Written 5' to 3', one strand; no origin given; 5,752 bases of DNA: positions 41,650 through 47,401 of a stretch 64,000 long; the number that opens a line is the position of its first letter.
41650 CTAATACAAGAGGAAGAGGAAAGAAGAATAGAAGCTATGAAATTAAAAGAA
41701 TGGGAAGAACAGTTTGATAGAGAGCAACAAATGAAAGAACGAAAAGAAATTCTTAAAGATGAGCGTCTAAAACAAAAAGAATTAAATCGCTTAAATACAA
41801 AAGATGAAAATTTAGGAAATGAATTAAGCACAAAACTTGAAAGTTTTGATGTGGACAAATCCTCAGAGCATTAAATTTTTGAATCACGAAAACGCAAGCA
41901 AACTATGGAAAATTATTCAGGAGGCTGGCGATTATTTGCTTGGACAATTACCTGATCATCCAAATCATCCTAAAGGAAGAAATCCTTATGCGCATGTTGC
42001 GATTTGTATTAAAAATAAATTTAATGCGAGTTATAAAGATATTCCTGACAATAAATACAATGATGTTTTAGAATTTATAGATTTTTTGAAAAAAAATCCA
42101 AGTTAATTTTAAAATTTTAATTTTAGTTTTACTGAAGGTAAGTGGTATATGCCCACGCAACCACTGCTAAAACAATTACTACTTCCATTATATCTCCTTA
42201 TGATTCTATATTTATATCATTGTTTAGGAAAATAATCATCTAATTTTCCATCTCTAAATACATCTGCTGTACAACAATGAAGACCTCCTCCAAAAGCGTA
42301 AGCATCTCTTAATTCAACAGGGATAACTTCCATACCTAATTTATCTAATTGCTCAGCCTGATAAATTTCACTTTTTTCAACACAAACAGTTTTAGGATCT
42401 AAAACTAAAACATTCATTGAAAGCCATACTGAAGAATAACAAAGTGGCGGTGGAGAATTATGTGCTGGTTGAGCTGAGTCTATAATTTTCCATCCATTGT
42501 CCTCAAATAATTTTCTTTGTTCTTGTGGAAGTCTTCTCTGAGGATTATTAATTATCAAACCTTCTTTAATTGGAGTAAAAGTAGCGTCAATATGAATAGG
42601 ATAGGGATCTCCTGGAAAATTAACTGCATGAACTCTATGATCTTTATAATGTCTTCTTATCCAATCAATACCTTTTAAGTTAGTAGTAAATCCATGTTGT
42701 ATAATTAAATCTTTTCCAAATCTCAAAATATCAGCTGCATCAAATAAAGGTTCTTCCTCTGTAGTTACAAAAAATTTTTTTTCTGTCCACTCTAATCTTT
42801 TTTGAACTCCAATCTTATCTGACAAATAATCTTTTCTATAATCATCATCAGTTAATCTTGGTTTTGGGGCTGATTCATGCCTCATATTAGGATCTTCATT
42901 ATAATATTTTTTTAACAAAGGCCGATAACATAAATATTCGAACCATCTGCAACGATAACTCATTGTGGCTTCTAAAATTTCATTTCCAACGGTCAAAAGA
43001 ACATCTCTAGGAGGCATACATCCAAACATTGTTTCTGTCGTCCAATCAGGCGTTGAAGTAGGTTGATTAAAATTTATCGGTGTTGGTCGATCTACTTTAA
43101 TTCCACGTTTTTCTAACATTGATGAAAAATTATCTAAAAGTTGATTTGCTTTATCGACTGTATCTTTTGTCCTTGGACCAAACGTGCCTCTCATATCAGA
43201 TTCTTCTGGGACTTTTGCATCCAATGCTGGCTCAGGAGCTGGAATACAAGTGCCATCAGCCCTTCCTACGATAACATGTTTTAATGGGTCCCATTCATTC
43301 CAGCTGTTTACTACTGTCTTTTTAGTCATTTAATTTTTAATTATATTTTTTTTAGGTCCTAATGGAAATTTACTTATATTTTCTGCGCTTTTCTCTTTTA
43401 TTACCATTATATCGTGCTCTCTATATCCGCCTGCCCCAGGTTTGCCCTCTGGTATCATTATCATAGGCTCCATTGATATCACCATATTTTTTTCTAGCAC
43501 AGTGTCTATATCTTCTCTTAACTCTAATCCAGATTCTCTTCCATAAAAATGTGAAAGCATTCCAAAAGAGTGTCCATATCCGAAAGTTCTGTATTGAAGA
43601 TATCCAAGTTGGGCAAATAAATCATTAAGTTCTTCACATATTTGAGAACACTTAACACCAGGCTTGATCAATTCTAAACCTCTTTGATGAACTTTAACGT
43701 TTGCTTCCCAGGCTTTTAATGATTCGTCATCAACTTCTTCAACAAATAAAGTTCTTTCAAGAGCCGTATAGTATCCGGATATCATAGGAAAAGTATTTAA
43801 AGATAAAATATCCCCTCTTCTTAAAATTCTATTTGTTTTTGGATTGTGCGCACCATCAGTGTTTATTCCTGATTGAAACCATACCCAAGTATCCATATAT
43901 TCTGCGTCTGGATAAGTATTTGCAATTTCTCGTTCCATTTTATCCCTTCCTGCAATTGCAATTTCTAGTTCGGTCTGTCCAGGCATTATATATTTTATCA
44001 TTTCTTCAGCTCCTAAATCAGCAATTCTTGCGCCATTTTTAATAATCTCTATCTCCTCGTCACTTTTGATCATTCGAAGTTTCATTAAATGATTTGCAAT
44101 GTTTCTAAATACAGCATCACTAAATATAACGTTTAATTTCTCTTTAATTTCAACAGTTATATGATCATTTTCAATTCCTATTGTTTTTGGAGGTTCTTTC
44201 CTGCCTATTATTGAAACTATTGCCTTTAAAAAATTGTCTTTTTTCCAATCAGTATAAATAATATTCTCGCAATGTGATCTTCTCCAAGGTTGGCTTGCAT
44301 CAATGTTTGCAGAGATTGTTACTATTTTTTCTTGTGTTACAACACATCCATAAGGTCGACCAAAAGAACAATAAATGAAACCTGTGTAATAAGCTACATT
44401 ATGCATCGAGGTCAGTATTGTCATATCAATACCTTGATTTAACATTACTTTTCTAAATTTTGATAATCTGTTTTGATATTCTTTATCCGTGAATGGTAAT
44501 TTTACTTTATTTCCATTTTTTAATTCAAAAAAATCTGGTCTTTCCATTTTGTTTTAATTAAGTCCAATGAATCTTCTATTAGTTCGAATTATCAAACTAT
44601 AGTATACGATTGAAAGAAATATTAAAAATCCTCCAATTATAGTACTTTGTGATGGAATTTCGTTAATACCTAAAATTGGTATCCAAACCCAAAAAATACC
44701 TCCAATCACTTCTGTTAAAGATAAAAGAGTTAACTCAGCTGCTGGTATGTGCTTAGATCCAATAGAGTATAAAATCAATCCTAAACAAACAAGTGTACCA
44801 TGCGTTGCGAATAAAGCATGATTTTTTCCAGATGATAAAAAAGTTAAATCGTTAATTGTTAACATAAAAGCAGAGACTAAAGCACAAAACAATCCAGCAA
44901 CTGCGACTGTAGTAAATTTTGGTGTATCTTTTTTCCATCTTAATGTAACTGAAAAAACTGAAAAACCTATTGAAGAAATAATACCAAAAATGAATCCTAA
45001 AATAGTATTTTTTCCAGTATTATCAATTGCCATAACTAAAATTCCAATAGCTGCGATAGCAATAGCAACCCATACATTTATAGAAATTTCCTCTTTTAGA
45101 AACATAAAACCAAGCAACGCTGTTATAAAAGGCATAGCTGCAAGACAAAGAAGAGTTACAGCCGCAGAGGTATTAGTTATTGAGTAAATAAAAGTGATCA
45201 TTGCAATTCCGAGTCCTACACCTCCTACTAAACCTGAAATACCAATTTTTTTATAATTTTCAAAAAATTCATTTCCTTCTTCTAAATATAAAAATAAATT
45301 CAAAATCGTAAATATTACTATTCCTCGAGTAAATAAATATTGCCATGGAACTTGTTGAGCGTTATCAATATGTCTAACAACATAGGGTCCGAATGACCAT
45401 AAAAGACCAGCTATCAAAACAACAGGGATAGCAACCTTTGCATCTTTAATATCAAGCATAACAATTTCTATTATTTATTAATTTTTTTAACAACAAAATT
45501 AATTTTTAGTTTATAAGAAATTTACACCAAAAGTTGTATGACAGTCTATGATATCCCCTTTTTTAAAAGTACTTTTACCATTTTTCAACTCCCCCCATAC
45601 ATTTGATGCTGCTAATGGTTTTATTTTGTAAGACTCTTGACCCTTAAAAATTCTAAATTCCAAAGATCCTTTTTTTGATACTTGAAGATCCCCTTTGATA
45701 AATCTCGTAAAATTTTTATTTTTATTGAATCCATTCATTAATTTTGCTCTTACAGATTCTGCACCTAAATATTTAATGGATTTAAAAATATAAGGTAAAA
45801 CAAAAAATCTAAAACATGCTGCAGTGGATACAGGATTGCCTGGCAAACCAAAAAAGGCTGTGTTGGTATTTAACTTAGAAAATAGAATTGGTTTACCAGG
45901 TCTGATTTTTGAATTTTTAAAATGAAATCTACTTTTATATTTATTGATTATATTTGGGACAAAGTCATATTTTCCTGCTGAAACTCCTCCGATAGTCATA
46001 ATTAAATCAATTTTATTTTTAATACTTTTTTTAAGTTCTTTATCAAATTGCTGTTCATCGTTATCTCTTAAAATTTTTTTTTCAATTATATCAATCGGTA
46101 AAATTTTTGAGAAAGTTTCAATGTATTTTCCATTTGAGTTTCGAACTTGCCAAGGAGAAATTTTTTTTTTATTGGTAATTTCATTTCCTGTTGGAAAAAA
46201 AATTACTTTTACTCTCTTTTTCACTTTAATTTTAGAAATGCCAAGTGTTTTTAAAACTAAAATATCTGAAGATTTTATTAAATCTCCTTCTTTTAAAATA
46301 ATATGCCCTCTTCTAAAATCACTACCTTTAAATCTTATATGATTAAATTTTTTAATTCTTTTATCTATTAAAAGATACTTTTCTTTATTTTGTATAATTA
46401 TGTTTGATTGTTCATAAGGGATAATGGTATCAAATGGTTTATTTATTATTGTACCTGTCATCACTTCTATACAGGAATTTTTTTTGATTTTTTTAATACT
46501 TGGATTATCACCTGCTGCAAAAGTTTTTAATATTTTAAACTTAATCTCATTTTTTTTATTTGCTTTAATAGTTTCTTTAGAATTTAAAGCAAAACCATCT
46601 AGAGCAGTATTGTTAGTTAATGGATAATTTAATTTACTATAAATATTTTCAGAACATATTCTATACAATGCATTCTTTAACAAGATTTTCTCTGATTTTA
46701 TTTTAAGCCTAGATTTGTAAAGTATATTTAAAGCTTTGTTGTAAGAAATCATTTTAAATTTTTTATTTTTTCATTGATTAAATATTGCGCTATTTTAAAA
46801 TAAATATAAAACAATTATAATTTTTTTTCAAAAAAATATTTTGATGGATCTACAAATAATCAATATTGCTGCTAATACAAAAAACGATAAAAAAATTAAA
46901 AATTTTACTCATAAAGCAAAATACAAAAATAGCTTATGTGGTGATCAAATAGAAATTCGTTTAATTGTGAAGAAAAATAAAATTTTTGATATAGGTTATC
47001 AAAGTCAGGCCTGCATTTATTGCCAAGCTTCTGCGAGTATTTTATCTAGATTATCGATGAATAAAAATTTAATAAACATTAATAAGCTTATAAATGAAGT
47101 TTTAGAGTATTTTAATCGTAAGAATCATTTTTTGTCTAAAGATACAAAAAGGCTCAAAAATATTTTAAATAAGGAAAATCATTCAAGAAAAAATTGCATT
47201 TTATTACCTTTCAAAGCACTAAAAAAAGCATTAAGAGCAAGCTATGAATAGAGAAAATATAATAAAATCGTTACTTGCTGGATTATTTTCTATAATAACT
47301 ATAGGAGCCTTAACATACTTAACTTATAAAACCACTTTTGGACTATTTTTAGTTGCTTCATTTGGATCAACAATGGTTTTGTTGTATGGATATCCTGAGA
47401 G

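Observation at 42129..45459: DMT transporter - creatinase - glycine amidinotransferase - microprotein operon: candidate creatine/guanidinoacetate salvage system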

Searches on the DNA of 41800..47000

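Call 67: search_rna_families(source=window, start=41800, end=47000, threshold=evalue, max_evalue=1)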
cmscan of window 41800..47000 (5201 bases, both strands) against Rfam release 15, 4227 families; matches with E-value up to 1: 0.
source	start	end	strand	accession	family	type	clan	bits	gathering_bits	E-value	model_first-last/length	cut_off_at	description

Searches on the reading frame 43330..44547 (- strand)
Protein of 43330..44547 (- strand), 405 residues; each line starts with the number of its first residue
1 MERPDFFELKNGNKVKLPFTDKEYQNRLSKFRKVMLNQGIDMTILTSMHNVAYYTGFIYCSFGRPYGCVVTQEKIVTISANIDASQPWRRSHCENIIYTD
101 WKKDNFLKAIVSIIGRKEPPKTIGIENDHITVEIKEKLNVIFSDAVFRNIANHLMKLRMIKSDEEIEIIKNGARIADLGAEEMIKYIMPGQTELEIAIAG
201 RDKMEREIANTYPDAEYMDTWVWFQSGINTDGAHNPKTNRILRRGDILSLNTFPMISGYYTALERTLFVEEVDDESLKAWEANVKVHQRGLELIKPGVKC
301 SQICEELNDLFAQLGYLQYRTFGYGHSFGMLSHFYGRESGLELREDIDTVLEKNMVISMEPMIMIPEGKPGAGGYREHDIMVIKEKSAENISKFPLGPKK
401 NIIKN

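Call 3: search_protein_families(library=pfam, proteins=[window:43330-44547:-])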
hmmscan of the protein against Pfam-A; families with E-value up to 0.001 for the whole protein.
window:43330-44547:- (405 aa): 2 families
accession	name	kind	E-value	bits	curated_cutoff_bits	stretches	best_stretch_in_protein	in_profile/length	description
PF00557.29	Peptidase_M24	-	4.9e-34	118.4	23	1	168-385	2-208/208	Metallopeptidase family M24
PF01321.24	Creatinase_N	-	4.3e-14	53.6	22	1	27-160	1-128/128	Creatinase/Prolidase N-terminal domain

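Call 4: search_protein_families(library=ncbifam, proteins=[window:43330-44547:-])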
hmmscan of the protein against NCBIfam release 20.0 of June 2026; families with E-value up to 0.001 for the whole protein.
window:43330-44547:- (405 aa): 11 families
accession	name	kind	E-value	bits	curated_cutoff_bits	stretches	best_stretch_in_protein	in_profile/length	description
NF040821.1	dipep_PepQ_Arch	equivalog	1.9e-28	99.5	630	1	27-393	2-340/346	Xaa-Pro dipeptidase PepQ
NF007310.0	PRK09795.1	equivalog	2.7e-25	88.9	393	1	31-392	7-349/361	aminopeptidase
TIGR02993.1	ectoine_eutD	equivalog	3.5e-20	72.5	613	1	15-360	2-354/391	ectoine hydrolase DoeA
TIGR00500.1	met_pdase_I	equivalog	7.6e-19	68.2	171.35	1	160-367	3-207/247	type I methionyl aminopeptidase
NF038259.1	ectoine_DoeA_2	exception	1.9e-18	66.3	575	1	17-369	7-357/386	ectoine hydrolase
NF011174.0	PRK14576.1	subfamily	9.4e-12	44.5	487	1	121-393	138-396/405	putative endopeptidase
NF011173.0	PRK14575.1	equivalog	6.2e-10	38.6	850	1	123-395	141-399/406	putative peptidase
NF008970.0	PRK12318.1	equivalog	8.8e-10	38.3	267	1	159-365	42-246/291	methionyl aminopeptidase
NF011720.0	PRK15173.1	subfamily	2.2e-08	33.5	420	1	123-395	78-336/343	peptidase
NF008131.0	PRK10879.1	equivalog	9.6e-08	31.2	465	1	153-391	166-417/438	Xaa-Pro aminopeptidase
NF009533.0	PRK12897.1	equivalog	0.00026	20.4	488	1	159-364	3-205/248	type I methionyl aminopeptidase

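Call 6: search_solved_structures(query=window:43330-44547:-, max_evalue=0.001, show_alignments=2)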
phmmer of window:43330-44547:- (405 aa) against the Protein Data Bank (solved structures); distinct sequences matched with E-value up to 0.001: 57.
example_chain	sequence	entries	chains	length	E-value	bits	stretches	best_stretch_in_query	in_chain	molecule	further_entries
1chm_A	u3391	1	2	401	4e-155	519.8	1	4-404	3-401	CREATINE AMIDINOHYDROLASE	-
7yto_D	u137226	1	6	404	2e-144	484.6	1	9-405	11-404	Creatine amidinohydrolase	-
1kp0_A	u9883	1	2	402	9.9e-142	475.7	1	10-404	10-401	CREATINE AMIDINOHYDROLASE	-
3q6d_A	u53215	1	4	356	7.8e-25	90.8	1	121-395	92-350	Proline dipeptidase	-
1pv9_A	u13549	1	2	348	1.2e-21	80.3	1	26-393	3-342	Xaa-Pro dipeptidase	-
2zsg_A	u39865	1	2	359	1.4e-21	80.1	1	30-395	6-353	Aminopeptidase P, putative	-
1wy2_A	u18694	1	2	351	2.9e-21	79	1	30-393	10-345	Xaa-Pro dipeptidase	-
1wn1_A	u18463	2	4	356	5.4e-20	74.9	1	145-393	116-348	dipeptidase | 356aa long hypothetical dipeptidase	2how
5cnx_A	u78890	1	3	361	1.9e-19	73.1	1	103-395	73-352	Aminopeptidase YpdF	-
7n02_A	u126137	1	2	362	1.4e-17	67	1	33-391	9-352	Aminopeptidase P family protein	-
7k3u_A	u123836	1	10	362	1.4e-17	67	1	33-391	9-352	Aminopeptidase P family protein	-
5giu_A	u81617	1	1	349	1.4e-17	66.9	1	122-392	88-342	Proline dipeptidase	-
5cdl_A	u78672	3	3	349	1.4e-17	66.9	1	122-392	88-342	Proline dipeptidase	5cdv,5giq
4zng_C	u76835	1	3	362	2.6e-17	66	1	33-391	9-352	Prolidase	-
6xmr_A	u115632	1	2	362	3.5e-17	65.6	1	33-391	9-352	Aminopeptidase P family protein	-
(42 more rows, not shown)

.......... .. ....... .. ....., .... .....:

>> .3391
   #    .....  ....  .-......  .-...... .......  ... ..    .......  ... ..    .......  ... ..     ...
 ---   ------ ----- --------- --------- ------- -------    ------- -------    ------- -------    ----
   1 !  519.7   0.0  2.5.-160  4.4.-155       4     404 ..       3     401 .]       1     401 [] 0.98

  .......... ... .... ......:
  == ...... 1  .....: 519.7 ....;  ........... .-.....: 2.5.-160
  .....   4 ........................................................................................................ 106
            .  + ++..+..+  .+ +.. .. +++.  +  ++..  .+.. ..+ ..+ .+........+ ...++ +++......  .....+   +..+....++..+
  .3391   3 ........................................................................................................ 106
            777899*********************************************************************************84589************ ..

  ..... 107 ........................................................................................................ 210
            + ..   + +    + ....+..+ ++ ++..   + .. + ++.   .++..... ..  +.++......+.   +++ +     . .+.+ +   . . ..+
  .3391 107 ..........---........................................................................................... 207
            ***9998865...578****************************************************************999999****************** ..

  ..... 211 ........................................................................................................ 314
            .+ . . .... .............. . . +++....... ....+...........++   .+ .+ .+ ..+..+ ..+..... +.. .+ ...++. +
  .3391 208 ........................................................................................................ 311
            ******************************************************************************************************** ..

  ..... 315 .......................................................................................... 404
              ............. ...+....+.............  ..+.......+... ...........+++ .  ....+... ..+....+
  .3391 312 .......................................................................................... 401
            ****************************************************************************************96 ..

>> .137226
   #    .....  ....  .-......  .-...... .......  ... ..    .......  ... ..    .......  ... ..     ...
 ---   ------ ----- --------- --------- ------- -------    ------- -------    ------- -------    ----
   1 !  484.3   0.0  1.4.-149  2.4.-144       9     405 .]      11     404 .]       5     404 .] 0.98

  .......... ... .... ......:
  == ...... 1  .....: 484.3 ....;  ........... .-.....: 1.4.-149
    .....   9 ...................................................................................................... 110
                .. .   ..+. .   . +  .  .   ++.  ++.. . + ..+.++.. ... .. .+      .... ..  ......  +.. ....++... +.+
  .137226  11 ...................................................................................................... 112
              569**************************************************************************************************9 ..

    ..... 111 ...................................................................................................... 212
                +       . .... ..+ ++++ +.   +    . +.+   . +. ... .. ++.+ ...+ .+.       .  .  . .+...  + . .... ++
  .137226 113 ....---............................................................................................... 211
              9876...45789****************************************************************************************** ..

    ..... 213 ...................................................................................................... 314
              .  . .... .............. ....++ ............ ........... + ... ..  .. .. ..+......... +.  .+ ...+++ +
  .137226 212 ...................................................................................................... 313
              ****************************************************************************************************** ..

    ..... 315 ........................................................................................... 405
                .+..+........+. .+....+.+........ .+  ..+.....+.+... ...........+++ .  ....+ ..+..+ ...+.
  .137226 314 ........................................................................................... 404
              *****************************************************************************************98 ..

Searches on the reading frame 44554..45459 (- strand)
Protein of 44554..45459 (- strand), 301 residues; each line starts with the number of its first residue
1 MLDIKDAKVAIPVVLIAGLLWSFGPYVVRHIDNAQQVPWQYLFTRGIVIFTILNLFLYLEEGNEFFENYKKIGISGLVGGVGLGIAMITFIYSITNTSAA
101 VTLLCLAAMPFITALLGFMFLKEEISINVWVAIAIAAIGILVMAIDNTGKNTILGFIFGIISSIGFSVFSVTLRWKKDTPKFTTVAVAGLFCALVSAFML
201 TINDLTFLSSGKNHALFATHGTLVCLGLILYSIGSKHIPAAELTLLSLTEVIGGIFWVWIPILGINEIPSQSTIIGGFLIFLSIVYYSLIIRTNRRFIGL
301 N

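Call 3: search_protein_families(library=pfam, proteins=[window:44554-45459:-])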
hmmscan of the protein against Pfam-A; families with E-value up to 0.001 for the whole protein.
window:44554-45459:- (301 aa): 2 families
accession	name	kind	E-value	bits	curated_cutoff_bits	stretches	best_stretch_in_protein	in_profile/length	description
PF00892.27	EamA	-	3.9e-18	66.5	28.2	1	11-143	4-133/135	EamA-like transporter family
PF03151.22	TPT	-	0.00075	19.4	30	0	79-172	71-163/291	Triose-phosphate Transporter family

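Call 4: search_protein_families(library=ncbifam, proteins=[window:44554-45459:-])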
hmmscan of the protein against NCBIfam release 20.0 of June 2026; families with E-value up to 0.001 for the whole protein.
window:44554-45459:- (301 aa): 3 families
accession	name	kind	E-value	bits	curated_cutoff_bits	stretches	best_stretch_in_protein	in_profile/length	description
TIGR00950.1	2A78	equivalog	1.9e-17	63.6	230.2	1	34-284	13-263/264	carboxylate/amino acid/amine transporter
TIGR00688.1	rarD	equivalog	5e-09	36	130.15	1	48-247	46-241/256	EamA family transporter RarD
TIGR00817.1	tpt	subfamily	0.0002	21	317.9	1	97-215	89-210/302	Tpt phosphate/phosphoenolpyruvate translocator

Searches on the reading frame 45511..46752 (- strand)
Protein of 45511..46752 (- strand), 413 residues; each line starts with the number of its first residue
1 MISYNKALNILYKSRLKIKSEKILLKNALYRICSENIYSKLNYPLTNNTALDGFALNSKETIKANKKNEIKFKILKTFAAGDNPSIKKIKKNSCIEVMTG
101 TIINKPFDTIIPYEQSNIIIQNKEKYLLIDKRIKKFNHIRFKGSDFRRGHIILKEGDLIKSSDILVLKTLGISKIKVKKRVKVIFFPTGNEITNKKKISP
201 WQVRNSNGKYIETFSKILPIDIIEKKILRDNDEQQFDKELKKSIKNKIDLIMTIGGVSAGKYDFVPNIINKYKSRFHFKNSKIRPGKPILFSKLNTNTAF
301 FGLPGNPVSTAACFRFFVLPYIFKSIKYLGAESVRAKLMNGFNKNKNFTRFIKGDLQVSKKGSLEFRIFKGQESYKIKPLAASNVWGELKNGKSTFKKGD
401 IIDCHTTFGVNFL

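Call 3: search_protein_families(library=pfam, proteins=[window:45511-46752:-])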
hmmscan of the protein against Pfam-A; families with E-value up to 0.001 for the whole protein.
window:45511-46752:- (413 aa): 3 families
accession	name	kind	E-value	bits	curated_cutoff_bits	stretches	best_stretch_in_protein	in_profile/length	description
PF03453.22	MoeA_N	-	6.1e-29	101.2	30.8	1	2-171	1-160/160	MoeA N-terminal region (domain I and II)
PF00994.29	MoCF_biosynth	-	4.9e-21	75.4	26.6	1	188-322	5-142/144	Probable molybdopterin binding domain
PF03454.20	MoeA_C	-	2.8e-06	27.9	22.1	1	335-403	1-68/72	MoeA C-terminal region (domain IV)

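Call 4: search_protein_families(library=ncbifam, proteins=[window:45511-46752:-])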
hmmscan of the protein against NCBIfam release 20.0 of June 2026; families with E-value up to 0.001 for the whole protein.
window:45511-46752:- (413 aa): 7 families
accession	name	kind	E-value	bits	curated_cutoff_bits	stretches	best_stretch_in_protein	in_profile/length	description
NF007960.1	PRK10680.1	equivalog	1.2e-71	241.6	440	1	7-404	6-398/401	molybdopterin molybdotransferase MoeA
NF011068.0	PRK14498.1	equivalog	1.3e-64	218.4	534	1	3-397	11-400/647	molybdopterin biosynthesis protein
NF011060.0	PRK14491.1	equivalog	6.3e-51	173.5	532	1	19-402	218-589/598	bifunctional molybdopterin-guanine dinucleotide biosynthesis adaptor protein MobB/molybdopterin molybdotransferase MoeA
NF045515.2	Glp_gephyrin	equivalog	1.5e-48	165.5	475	1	18-404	17-400/403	molybdotransferase-like divisome protein Glp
NF050098.1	MoeA_actino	exception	3.6e-47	161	560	1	20-403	19-396/400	molybdopterin molybdotransferase MoeA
NF011067.0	PRK14497.1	equivalog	1.6e-43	149.1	536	1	13-353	23-353/546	putative molybdopterin biosynthesis protein MoeA/unknown domain fusion protein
TIGR00177.1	molyb_syn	domain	1.4e-17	64.1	85.35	1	181-320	2-148/148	molybdenum cofactor synthesis domain-containing protein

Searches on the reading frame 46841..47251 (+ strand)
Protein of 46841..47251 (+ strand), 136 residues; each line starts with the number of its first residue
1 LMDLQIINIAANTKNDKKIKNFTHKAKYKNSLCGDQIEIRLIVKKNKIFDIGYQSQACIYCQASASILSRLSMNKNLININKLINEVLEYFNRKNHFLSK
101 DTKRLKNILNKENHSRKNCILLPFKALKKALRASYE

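Call 3: search_protein_families(library=pfam, proteins=[window:46841-47251:+])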
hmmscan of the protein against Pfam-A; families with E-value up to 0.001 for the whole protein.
window:46841-47251:+ (136 aa): 1 family
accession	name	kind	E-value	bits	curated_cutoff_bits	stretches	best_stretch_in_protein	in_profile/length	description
PF01592.21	NifU_N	-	4.1e-09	37.1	22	1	6-86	6-89/127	NifU-like N terminal domain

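Call 4: search_protein_families(library=ncbifam, proteins=[window:46841-47251:+])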
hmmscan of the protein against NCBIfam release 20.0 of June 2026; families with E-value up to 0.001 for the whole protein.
window:46841-47251:+ (136 aa): 2 families
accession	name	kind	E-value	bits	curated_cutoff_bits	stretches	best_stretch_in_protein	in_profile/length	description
TIGR01994.1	SUF_scaf_2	equivalog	1.3e-17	64.1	92.5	1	6-131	9-136/137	Fe-S cluster assembly sulfur transfer protein SufU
TIGR03419.1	NifU_clost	equivalog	1e-07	32.4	187.9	1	6-86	5-85/121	Fe-S cluster assembly scaffold protein NifU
